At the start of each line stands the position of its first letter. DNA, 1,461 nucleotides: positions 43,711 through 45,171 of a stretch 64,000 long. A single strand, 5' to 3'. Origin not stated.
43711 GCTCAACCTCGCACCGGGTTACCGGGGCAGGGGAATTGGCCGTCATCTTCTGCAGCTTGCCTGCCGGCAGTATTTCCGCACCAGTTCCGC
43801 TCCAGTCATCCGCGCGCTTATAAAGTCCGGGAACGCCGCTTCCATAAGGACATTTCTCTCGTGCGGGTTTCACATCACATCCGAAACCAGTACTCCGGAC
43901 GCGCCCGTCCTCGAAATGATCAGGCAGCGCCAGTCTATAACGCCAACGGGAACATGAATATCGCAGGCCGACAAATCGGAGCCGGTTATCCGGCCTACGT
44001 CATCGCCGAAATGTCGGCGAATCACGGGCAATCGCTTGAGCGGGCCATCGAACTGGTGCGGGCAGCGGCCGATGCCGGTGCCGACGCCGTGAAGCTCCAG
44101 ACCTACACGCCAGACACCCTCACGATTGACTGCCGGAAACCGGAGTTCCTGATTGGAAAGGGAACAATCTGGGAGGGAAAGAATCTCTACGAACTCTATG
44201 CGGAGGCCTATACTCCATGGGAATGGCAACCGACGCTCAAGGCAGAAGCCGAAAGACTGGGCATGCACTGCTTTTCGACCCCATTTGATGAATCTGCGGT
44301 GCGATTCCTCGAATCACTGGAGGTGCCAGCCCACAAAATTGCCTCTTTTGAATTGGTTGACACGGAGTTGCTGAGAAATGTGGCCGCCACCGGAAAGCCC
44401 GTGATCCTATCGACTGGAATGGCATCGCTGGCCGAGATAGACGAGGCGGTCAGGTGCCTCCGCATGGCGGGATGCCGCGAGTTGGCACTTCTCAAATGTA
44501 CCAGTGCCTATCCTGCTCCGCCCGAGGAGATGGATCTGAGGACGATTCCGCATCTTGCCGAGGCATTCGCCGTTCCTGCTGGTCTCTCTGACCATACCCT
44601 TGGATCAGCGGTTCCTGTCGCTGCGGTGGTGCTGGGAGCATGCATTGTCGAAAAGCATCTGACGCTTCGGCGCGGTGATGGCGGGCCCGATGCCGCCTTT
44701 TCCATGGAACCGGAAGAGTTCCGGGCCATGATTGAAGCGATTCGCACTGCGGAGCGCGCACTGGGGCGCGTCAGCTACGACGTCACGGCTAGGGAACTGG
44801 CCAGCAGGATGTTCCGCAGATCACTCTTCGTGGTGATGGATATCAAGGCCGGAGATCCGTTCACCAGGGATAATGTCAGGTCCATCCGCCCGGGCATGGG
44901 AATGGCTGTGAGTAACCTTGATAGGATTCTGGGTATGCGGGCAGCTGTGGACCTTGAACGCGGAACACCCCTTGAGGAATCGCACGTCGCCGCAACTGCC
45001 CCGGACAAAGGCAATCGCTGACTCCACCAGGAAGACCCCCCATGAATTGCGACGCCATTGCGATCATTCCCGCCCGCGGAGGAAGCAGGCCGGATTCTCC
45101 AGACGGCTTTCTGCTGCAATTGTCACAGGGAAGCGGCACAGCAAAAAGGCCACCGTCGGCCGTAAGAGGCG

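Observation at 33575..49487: Complete pseudaminic-acid pathway embedded in a Wzm/Wzt (ABC-transporter-dependent) glycan locus with unusual enzyme fusions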

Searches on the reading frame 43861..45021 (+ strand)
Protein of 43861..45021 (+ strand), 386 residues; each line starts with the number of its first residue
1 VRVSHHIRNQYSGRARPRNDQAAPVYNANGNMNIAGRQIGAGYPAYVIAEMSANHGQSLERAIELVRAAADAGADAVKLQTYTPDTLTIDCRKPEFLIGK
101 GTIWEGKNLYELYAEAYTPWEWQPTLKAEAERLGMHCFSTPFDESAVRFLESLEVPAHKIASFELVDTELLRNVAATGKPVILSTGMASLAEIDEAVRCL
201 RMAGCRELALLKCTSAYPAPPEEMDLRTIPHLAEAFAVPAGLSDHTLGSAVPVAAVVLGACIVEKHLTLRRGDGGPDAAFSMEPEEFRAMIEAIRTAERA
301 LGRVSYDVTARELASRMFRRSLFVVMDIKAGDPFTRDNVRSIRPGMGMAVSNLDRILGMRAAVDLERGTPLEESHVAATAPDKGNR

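Call 4: search_protein_families(library=pfam, proteins=[window:43861-45021:+], max_evalue=0.01)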
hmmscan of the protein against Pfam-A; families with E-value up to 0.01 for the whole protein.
window:43861-45021:+ (386 aa): 2 families
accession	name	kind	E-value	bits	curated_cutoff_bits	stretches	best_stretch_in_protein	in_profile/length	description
PF03102.20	NeuB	-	2e-91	306.2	22.1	1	65-304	1-239/241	NeuB family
PF08666.17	SAF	-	5.8e-10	40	21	1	319-376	1-62/63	SAF domain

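Call 5: search_protein_families(library=ncbifam, proteins=[window:43861-45021:+], max_evalue=0.01)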
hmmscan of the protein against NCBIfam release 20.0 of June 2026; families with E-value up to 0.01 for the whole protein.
window:43861-45021:+ (386 aa): 3 families
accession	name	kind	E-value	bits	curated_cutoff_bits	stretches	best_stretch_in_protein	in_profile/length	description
TIGR03586.1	PseI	equivalog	7.5e-146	485.5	340.25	1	45-371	2-327/327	pseudaminic acid synthase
TIGR03569.1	NeuB_NnaB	equivalog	5.9e-90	301.7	399.65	1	46-369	2-327/329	N-acetylneuraminate synthase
NF006421.0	PRK08673.1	subfamily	0.0045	16.3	335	0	130-303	154-335/338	3-deoxy-7-phosphoheptulonate synthase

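Call 15: search_protein_families(library=ncbifam, proteins=[window:43954-45021:+], max_evalue=1)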
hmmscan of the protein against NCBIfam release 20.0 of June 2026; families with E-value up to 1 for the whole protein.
window:43954-45021:+ (355 aa): 4 families
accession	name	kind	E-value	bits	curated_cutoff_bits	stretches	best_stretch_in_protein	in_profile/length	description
TIGR03586.1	PseI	equivalog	5.6e-146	485.9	340.25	1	14-340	2-327/327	pseudaminic acid synthase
TIGR03569.1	NeuB_NnaB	equivalog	4.4e-90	302.1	399.65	1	15-338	2-327/329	N-acetylneuraminate synthase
NF006421.0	PRK08673.1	subfamily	0.0038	16.5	335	1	99-272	154-335/338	3-deoxy-7-phosphoheptulonate synthase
TIGR01361.1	DAHP_synth_Bsub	equivalog_domain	0.038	13.4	267.75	1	127-180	112-166/260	3-deoxy-7-phosphoheptulonate synthase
